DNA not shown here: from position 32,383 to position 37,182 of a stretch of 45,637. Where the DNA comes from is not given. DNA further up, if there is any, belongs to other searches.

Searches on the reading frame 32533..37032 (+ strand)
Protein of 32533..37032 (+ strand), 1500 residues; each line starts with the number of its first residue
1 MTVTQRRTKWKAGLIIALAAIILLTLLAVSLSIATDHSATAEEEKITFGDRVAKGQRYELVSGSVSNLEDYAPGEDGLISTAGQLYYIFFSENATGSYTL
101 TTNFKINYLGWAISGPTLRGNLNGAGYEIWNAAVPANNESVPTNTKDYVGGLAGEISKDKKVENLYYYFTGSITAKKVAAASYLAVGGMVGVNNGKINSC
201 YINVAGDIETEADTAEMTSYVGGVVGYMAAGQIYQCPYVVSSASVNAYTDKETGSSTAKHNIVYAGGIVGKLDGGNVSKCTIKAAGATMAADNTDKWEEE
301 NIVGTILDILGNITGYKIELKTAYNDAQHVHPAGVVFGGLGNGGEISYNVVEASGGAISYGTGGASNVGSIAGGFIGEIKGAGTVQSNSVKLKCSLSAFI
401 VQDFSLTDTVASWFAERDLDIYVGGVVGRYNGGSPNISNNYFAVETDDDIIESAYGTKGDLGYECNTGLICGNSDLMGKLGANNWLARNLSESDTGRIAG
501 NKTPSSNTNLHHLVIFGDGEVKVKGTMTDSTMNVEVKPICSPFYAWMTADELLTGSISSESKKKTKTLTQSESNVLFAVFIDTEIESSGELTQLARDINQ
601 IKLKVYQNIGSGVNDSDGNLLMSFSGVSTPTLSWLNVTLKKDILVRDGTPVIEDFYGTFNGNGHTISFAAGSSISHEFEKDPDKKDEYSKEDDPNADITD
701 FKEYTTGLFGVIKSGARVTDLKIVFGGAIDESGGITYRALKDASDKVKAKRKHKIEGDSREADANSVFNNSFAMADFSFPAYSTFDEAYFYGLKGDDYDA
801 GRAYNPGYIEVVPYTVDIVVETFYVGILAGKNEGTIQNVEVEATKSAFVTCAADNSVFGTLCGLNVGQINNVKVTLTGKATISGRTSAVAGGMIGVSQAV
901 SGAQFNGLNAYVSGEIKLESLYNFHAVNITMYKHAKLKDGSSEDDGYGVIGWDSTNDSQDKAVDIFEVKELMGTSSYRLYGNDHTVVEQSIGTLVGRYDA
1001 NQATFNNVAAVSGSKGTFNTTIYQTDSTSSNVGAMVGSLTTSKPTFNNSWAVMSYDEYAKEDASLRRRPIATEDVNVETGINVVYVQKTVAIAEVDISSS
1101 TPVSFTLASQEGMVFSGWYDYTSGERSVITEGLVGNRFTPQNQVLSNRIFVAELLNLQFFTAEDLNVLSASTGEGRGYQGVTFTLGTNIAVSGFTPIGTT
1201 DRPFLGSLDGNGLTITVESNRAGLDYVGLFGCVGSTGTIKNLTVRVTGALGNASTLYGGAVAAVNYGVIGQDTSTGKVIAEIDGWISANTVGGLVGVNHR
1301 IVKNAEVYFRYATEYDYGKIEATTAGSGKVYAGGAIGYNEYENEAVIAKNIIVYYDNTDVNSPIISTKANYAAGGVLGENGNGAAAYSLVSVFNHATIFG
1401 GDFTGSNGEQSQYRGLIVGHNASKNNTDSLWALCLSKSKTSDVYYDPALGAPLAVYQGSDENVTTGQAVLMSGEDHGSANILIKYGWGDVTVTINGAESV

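Call 80: search_solved_structures(query=window:32533-37032:+, max_evalue=0.01)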
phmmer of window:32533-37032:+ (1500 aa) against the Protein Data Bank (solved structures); distinct sequences matched with E-value up to 0.01: 0.
